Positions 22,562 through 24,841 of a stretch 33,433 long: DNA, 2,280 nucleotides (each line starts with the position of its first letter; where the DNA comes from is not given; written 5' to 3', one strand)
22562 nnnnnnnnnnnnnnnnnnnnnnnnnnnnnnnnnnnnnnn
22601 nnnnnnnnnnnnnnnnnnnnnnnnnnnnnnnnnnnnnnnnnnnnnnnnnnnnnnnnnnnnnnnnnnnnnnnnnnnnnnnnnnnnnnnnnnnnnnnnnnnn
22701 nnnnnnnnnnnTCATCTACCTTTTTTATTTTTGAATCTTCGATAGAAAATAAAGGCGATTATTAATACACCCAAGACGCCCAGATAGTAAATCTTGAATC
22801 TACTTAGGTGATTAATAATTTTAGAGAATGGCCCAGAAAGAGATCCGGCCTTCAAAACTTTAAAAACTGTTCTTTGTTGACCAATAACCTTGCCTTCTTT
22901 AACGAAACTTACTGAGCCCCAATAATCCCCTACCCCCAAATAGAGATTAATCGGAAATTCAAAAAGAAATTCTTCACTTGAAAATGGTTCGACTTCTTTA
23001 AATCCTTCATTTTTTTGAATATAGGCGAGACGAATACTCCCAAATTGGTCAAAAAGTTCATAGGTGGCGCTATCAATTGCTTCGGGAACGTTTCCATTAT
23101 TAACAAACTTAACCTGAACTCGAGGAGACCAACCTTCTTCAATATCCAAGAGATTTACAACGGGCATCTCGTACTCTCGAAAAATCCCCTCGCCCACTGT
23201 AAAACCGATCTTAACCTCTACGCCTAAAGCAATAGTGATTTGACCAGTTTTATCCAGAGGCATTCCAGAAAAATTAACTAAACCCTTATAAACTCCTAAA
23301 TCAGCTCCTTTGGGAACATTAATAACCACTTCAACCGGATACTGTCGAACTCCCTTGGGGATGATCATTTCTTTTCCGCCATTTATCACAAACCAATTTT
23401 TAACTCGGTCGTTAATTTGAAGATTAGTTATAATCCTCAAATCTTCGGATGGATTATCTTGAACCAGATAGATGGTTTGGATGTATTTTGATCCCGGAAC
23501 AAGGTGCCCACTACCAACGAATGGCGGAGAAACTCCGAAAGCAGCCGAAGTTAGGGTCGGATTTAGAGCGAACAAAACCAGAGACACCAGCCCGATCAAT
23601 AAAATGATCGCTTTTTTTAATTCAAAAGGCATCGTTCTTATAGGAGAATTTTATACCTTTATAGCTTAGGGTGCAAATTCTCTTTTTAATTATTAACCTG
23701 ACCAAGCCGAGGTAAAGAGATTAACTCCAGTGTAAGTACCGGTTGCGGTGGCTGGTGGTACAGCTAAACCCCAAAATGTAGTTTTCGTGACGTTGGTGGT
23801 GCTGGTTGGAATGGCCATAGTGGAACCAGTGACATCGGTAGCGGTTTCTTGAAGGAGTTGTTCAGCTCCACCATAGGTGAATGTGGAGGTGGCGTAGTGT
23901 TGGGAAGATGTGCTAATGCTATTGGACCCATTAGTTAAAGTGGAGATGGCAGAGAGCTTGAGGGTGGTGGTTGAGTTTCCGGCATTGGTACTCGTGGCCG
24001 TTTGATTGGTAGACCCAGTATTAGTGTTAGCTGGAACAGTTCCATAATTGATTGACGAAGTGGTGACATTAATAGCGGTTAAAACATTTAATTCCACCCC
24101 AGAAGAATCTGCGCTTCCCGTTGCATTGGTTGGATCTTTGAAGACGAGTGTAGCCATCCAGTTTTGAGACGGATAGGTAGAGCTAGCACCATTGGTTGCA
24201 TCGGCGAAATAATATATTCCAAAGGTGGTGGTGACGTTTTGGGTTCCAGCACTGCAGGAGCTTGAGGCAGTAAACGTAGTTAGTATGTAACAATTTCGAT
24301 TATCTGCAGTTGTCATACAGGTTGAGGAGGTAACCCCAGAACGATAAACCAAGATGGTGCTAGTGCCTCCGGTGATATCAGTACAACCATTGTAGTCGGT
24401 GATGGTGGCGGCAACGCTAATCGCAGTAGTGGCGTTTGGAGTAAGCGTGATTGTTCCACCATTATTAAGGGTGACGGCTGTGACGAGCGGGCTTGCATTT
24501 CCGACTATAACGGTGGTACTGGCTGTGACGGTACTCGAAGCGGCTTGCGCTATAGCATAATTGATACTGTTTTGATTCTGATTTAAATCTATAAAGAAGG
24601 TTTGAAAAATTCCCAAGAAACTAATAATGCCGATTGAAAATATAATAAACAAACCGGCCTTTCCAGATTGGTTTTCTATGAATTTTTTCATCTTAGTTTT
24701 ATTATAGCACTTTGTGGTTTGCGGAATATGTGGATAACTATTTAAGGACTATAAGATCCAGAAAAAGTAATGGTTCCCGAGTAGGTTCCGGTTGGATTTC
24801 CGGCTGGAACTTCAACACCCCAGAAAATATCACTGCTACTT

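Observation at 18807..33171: A 14.4-kb co-directional cluster that looks like a non-cellulosomal cohesin-dockerin surface apparatus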

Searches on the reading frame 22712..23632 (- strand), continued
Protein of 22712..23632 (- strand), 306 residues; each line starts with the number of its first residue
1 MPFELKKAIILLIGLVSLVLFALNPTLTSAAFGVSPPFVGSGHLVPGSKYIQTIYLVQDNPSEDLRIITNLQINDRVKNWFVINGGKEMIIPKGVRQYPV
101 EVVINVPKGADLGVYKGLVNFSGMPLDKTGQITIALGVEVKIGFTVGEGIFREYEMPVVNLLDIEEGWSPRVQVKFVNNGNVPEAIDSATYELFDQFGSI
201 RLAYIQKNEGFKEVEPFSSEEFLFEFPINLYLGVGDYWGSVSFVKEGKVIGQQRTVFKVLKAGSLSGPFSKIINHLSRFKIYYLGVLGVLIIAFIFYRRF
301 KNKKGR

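Call 68: search_protein_representatives(alignment_id=A1)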
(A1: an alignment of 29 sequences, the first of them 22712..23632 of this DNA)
Query: 29 sequences, 308 profile positions. Proteins with E-value up to 0.001 (for the whole library): 1271; up to 1e-10: 621; up to 1e-30: 192. The best 150 are listed.
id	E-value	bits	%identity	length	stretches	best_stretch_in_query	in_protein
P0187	2.2e-132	457.1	-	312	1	8-305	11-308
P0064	2.0e-118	411.2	-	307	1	6-306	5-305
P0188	3.4e-81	289.0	-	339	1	14-262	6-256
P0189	1.5e-79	283.5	-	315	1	14-262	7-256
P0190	2.1e-77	276.5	-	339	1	13-305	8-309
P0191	1.8e-72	260.3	-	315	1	9-305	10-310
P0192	5.9e-71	255.3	-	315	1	15-303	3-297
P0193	2.3e-70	253.4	-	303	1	14-266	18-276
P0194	7.4e-70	251.7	-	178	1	132-306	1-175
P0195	5.2e-67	242.4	-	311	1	12-302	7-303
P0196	2.2e-65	237.0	-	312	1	12-281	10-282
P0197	1.2e-64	234.6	-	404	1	8-261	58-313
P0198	4.3e-64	232.8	-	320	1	11-293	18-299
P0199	2.3e-61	223.8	-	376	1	8-264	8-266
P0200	6.6e-59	215.7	-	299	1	14-269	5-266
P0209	1.2e-54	201.8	-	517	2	22-267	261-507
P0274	3.0e-40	154.5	-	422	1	9-276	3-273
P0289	3.6e-38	147.6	-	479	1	12-265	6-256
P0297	3.1e-37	144.6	-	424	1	9-270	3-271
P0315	6.4e-36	140.3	-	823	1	12-247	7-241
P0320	3.0e-35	138.0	-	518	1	12-250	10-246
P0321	3.3e-35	137.9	-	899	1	16-190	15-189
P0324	6.4e-35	137.0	-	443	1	6-302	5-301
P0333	5.1e-34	134.0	-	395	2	14-280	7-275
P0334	6.5e-34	133.7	-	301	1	14-303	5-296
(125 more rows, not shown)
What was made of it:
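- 22712..23632 (-): g4, 306 aa: signal peptide, two tandem Ig-like sandwiches, C-terminal membrane helix and a basic tail. Proposed membrane receptor for the g3 module; laid out like WxLIP. The family has 1271 clusters at 50% identity (call 68).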

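Call 69: search_protein_families(library=pfam, proteins=[P0315, P0321, P0209, P0320, P0289, P0324, P0297, P0274, P0334, P0333], max_evalue=0.1)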
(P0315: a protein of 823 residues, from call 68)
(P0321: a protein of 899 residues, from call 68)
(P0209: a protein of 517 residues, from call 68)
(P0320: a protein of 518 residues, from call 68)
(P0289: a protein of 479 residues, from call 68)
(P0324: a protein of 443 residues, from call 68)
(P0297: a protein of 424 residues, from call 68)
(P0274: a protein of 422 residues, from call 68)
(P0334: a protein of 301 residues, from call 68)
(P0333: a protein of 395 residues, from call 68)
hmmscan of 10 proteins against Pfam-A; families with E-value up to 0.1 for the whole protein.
P0315 (823 aa): 7 families
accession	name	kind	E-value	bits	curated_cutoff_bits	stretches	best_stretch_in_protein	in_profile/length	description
PF13517.12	FG-GAP_3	-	2.6e-40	137.3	26.9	7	445-505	1-61/61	FG-GAP-like repeat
PF01839.29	FG-GAP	-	4.2e-18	65.2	22.1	3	281-310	2-37/37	FG-GAP repeat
PF18911.6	PKD_4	-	7.9e-06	26.3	27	1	622-703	1-81/85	PKD domain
PF00801.26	PKD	-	0.00048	20.5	23.5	1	640-700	12-74/80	PKD domain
PF22352.2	K319L-like_PKD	-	0.0011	19.4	27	1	642-706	11-83/84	K319L-like, PKD domain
PF17963.7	Big_9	-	0.0043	18.4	23.6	1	638-703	12-86/89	Bacterial Ig domain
PF21027.3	Sde0182_C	-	0.011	16.7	27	1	645-665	2-22/83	Cellulose-binding protein Sde0182, C-terminal domain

P0321 (899 aa): 5 families
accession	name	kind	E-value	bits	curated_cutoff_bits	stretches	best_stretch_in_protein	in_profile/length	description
PF13517.12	FG-GAP_3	-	2.1e-54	182.4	26.9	7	381-441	1-61/61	FG-GAP-like repeat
PF01839.29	FG-GAP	-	5.7e-34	115.9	22.1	7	375-398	3-26/37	FG-GAP repeat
PF00404.24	Dockerin_1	-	0.00058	20.4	22.9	0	372-389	28-45/57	Dockerin type I domain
PF16656.11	Pur_ac_phosph_N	-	0.02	15.9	30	1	854-896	55-91/93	Purple acid Phosphatase, N-terminal domain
PF24507.1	Ig_CFAP65_4th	-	0.069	14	27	0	710-763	8-56/76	CFAP65, fourth Ig-like domain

P0209 (517 aa): 8 families
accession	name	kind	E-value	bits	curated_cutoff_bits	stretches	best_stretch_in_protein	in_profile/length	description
PF22680.2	Glyco_hydro_123_N_2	-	6.9e-05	23.2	27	1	223-246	118-141/142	Glycoside hydrolase 123 N-terminal domain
PF15418.12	DUF4625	-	0.00068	20.4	27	0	215-243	84-112/131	Domain of unknown function (DUF4625)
PF16967.11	TcfC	-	0.0027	17.7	29.4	1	471-491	40-60/68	E-set like domain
PF16116.10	DUF4832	-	0.022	14.9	29.2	0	412-484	123-198/216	Domain of unknown function (DUF4832)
PF14352.11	DUF4402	-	0.024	15.7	25.2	0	227-246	107-126/129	Domain of unknown function (DUF4402)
PF11797.14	WxLIP_HBD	-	0.038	14.4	28.9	1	414-505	44-134/138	WxL Interacting Protein, host binding domain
PF07495.19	Y_Y_Y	-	0.065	13.6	26.6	0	459-499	27-62/65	Y_Y_Y domain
PF19543.5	GH123_N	-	0.077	11.3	22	0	218-267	263-311/969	Glycoside hydrolase 123, N-terminal domain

P0320 (518 aa): 1 family
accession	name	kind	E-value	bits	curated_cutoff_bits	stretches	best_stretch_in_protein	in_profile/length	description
PF00041.27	fn3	-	0.0032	18.1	25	1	278-340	16-74/84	Fibronectin type III domain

P0289 (479 aa): 5 families
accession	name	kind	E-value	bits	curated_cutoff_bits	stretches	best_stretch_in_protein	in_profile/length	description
PF08239.17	SH3_3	-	2.5e-11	44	27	1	424-471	5-53/54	Bacterial SH3 domain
PF06347.19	SH3_4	-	1.3e-07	31.7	24.1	1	420-470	3-53/56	Bacterial SH3 domain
PF18348.7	SH3_16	-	1.5e-06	28.3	25.8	1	424-470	1-48/49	Bacterial dipeptidyl-peptidase Sh3 domain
PF23795.1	SH3_YKFC_2nd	-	0.0004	20.6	27.4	1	444-472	27-55/57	YKFC SH3b2 domain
PF00018.34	SH3_1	-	0.005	16.9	22.9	1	439-467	17-47/48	SH3 domain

P0324 (443 aa): 13 families
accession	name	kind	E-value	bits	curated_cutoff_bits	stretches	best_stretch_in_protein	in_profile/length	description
PF08239.17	SH3_3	-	1.2e-07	32.2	27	1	393-438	7-53/54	Bacterial SH3 domain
PF07705.17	CARDB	-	0.00051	20.6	22.7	1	154-244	3-87/101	CARDB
PF18348.7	SH3_16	-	0.00072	19.7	25.8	1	407-437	17-48/49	Bacterial dipeptidyl-peptidase Sh3 domain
PF23795.1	SH3_YKFC_2nd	-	0.0034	17.6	27.4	1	413-439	29-55/57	YKFC SH3b2 domain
PF13457.12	GW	-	0.0035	18.4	21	1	383-439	12-76/76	GW (Gly-Tryp) dipeptide domain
PF19092.6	DUF5780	-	0.0093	16.6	28.2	1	166-249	26-95/109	Family of unknown function (DUF5780)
PF07690.21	MFS_1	-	0.013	14.9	33.4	1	277-350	148-228/347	Major Facilitator Superfamily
PF10633.15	NPCBM_assoc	-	0.017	15.8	24.4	0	166-234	2-69/78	NPCBM-associated, NEW3 domain of alpha-galactosidase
PF09946.14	DUF2178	-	0.022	15.2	22.8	1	279-351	20-87/104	Predicted membrane protein (DUF2178)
PF03918.19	CcmH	-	0.029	14.1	25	1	273-320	94-141/143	Cytochrome C biogenesis protein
PF06347.19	SH3_4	-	0.049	13.8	24.1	1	391-438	7-54/56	Bacterial SH3 domain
PF18560.7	Lectin_like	-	0.058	14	27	0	37-115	81-156/156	Lectin like domain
PF20990.2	DUF2207_C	-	0.06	13.5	33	0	265-354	129-195/247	Predicted membrane protein (DUF2207) C-terminal domain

P0297 (424 aa): 1 family
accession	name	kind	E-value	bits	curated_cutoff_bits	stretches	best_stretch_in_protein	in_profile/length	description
PF07495.19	Y_Y_Y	-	0.089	13.1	26.6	0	332-353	28-46/65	Y_Y_Y domain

P0274 (422 aa): 4 families
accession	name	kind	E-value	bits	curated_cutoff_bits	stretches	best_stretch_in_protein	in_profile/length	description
PF06280.18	fn3_5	-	8.9e-06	26.8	27.6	0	285-339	32-83/112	Fn3-like domain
PF07705.17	CARDB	-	0.0068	17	22.7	0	274-349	11-83/101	CARDB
PF15418.12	DUF4625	-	0.051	14.3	27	0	74-123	74-123/131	Domain of unknown function (DUF4625)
PF20456.3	DUF6709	-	0.098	12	27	0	369-404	183-218/339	Family of unknown function (DUF6709)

P0334 (301 aa): 1 family
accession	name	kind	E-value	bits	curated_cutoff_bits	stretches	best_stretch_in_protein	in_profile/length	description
PF07610.17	DUF1573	-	0.059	13.8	26.1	0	205-254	50-96/98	Protein of unknown function (DUF1573)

P0333 (395 aa): 4 families
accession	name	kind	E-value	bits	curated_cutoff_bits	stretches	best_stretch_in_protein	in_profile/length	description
PF07610.17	DUF1573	-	0.00045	20.6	26.1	0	153-240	3-83/98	Protein of unknown function (DUF1573)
PF07705.17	CARDB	-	0.007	17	22.7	0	287-353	27-90/101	CARDB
PF22680.2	Glyco_hydro_123_N_2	-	0.021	15.1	27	0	80-115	105-139/142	Glycoside hydrolase 123 N-terminal domain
PF22544.2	HYDIN_VesB_CFA65-like_Ig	-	0.087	13.5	25.5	0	316-360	54-97/100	HYDIN/CFA65/VesB-like, Ig-like domain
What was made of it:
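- On WxL cluster (Firmicutes): One distant relative gives a sub-threshold WxLIP_HBD hit, E 0.038 (call 69).
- Only distant relatives of g4 carry SH3b (call 69).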

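Call 70: list_cluster_members(proteins=[window:22712-23632:-, window:18807-20888:-, window:30964-33171:-])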
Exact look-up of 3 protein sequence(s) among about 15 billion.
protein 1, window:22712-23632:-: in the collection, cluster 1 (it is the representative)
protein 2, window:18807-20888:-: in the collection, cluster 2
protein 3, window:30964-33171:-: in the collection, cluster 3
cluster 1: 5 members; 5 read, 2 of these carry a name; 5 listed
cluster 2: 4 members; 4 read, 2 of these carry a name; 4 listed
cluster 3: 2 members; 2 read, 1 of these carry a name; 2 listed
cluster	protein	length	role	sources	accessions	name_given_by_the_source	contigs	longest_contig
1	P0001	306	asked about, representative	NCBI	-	-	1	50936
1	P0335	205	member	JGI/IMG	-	hypothetical protein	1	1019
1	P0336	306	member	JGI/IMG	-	hypothetical protein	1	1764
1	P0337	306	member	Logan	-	-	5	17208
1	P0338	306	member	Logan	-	-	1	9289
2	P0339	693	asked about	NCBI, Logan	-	-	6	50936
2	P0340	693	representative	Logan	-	-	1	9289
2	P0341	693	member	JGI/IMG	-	hypothetical protein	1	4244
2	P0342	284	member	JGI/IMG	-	hypothetical protein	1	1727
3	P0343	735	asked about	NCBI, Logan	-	-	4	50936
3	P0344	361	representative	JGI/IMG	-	hypothetical protein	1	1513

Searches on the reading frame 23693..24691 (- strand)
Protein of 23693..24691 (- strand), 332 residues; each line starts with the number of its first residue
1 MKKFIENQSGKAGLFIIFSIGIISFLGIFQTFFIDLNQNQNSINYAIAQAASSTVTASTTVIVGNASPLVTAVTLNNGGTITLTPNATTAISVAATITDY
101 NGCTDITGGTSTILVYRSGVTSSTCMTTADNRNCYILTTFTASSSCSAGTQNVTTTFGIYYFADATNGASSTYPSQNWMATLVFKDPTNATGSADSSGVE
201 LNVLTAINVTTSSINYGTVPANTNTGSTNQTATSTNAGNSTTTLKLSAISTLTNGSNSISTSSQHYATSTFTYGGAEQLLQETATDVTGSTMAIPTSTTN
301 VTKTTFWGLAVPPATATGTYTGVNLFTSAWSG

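Call 4: search_protein_families(library=pfam, proteins=[window:23693-24691:-], max_evalue=1)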
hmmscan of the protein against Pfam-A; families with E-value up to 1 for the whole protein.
window:23693-24691:- (332 aa): 0 families

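Call 8: search_protein_families(library=ncbifam, proteins=[window:23693-24691:-], max_evalue=1)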
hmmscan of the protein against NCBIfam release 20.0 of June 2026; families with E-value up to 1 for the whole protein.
window:23693-24691:- (332 aa): 0 families

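Call 11: search_solved_structures(query=window:23693-24691:-, max_evalue=10)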
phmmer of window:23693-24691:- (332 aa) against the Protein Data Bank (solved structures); distinct sequences matched with E-value up to 10: 4.
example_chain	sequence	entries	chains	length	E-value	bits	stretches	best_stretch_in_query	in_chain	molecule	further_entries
3g4s_U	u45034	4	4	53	0.63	12.7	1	99-132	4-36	50S ribosomal protein L24e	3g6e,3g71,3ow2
8imk_G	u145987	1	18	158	0.67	12.6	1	220-319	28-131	ApcB1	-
2qa4_U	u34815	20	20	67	0.85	12.3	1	99-132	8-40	50S ribosomal protein L24e | RPL24E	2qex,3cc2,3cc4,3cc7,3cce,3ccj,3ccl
1ffk_R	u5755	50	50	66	0.86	12.3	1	99-132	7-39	RIBOSOMAL PROTEIN L24E | 50S RIBOSOMAL PROTEIN L19 | 50S ribosomal protein L24E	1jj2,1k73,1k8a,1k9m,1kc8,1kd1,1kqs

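Call 24: find_homologous_proteins(query=window:23693-24691:-)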
Query window:23693-24691:- (332 aa): 285 proteins with E <= 0.001 among 8000 candidates; the best 120 are listed.
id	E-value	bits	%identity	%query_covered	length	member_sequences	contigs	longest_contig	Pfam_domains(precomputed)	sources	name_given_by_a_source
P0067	2.2e-196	669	100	100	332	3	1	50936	-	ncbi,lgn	-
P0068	1.9e-181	620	93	100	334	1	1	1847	-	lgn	-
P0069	3.5e-177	606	89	100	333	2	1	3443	-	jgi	-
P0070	9.0e-102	359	60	98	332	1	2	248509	-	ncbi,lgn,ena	-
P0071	5.5e-101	356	63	94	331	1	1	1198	-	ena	-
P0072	4.2e-99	350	63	94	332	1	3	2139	-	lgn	-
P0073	6.2e-98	346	64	80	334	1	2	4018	-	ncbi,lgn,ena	-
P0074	1.1e-95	339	64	84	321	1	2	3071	-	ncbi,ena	-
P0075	5.4e-94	333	58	98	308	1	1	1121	-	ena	-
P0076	6.6e-94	333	64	85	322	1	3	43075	-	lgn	-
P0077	1.4e-93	332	55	97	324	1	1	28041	-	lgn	-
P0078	6.1e-93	330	64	81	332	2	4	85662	-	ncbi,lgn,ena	-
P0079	1.1e-92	329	63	84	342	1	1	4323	-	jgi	-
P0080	1.5e-92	328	58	96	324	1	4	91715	-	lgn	-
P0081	2.1e-92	328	63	83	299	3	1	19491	-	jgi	jgi:hypothetical protein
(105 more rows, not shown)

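Call 35: predict_structure(alignment_id=A2)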
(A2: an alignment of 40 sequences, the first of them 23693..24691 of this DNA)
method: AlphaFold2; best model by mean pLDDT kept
length: 332 residues; sequences in the alignment: 40
mean_pLDDT: 78.2   pTM: 0.53
mean pLDDT of the five models: 78.2, 77.6, 74.3, 73.6, 73.5
residues with pLDDT >= 90: 68; 70-90: 185; 50-70: 51; < 50: 28
segments of 3 or more residues with pLDDT < 50: 40-60, 168-172
pLDDT, mean of each block of 10 residues (from residue 1): 57 82 83 57 39 40 78 88 77 91 89 88 88 81 86 87 55 68 91 88 62 79 83 77 84 91 89 87 86 76 88 91 80 63
secondary structure, 60 per line:
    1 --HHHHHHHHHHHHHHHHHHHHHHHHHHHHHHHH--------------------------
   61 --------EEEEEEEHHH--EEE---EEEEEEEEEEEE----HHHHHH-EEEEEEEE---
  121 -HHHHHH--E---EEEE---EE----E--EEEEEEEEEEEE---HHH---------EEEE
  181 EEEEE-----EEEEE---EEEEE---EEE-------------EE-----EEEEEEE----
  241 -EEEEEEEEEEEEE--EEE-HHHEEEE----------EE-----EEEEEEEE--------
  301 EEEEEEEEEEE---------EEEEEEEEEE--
elements in order: H3-34 E69-75 E81-83 E87-98 H103-108 E110-117 H122-127 E134-137 E150-161 E177-185 E191-195 E199-203 E207-209 E230-236 E242-254 E257-259 E264-267 E285-292 E301-311 E321-330
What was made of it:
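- Residues 40-60 have pLDDT below 50, and the first strand starts at residue 69 (call 35). The g3 model shows two complete-looking sandwiches (call 35).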

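Call 40: fold_search(model_id=the predicted structure, library=pdb)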
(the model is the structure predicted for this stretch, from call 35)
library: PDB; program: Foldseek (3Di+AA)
matches with E <= 10: 1597; with E <= 0.001: 89
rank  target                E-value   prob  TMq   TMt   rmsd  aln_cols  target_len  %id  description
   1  7k0z_A                3.2e-05  0.99  0.20  0.20  11.8       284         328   12  Marsupial T cell receptor Spl_157 (released 2021-03-24)
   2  4be6_A                4.1e-05  0.99  0.18  0.25  20.3       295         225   10  V. cholera biofilm scaffolding protein RbmA (released 2013-12-18)
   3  4kkr_A                7.5e-05  0.99  0.19  0.27  20.3       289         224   10  Crystal structure of Vibrio cholerae RbmA (crystal form 3) (released 2013-05-22)
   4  3juy_A                7.9e-05  0.97  0.20  0.26  23.2       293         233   12  Crystal Structure of a 3B3 Variant, a Broadly Neutralizing HIV-1 scFv Antibody (released 2009-12-08)
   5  7jwb_D                8.4e-05  0.98  0.20  0.18  13.3       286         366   11  SARS CoV2 Spike ectodomain with engineered trimerized VH binder (released 2020-10-07)
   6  6pk8_D                8.4e-05  0.97  0.18  0.23  20.0       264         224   12  Antibody scFv-M204 dimeric state (released 2020-06-24)
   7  8r3w_A                8.8e-05  0.97  0.19  0.24  14.1       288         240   10  Crystal structure of a homospecific CR57 diabody (released 2024-11-06)
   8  4kkq_B                1.2e-04  0.99  0.21  0.29  20.7       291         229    9  Crystal structure of Vibrio cholerae RbmA (crystal form 1) (released 2013-05-22)
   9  4kkp_B                1.2e-04  0.98  0.19  0.25  20.2       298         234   11  Crystal structure of Vibrio cholerae RbmA (crystal form 2) (released 2013-05-22)
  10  6h7w_C                1.2e-04  0.90  0.19  0.22  17.9       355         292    6  Model of retromer-Vps5 complex assembled on membrane. (released 2018-09-26)
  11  8r3w_R                1.4e-04  0.94  0.18  0.23  18.6       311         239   10  Crystal structure of a homospecific CR57 diabody (released 2024-11-06)
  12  6pcu_B                1.5e-04  0.96  0.18  0.23  21.7       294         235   11  VP8* of a G2P[4] human rotavirus in complex with scFv antibody 9 (released 2019-09-04)
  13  5f0m_B                1.9e-04  0.96  0.22  0.24  16.7       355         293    5  Structure of retromer VPS26-VPS35 subunits bound to SNX3 and DMT1 (SeMet labeled) (released 2016-12-07)
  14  6xlz_L                2.0e-04  0.96  0.19  0.26  16.3       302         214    9  Structure of NHP D11A.F2 Fab in complex with 16055 V2b peptide (released 2021-07-07)
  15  6za2_A                2.1e-04  0.98  0.23  0.09  17.5       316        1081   11  Crystal structure of dimeric latent PorU from Porphyromonas gingivalis (released 2021-09-29)
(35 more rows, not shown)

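Call 42: search_protein_families(library=pfam, alignment_id=A2, max_evalue=1)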
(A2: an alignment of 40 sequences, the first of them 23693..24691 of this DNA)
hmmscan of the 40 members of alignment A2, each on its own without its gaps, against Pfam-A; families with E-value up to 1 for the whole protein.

A. member 1, window:23693-24691:- (332 aa): 0 families

B. families by the number of members that match (of 40 scanned): 6 families
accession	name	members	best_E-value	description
PF22680.2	Glyco_hydro_123_N_2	4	0.027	Glycoside hydrolase 123 N-terminal domain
PF24119.1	DUF7393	1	0.029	Domain of unknown function (DUF7393)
PF01273.31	LBP_BPI_CETP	1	0.031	LBP / BPI / CETP family, N-terminal domain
PF25446.1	SH3_ISE2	1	0.067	ISE2, SH3 domain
PF21414.2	SMK_beta_su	1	0.29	Salt-mediated killer protoxin 1, beta subunit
PF10031.14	DUF2273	1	0.69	Small integral membrane protein (DUF2273)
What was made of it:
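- On WxL cluster (Firmicutes): No Pfam WxL hit in 40 members (call 42).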

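Call 62: search_solved_structures(query=A2, max_evalue=10)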
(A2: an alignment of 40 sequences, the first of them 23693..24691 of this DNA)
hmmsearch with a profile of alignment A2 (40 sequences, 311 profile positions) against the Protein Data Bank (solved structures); distinct sequences matched with E-value up to 10: 0.
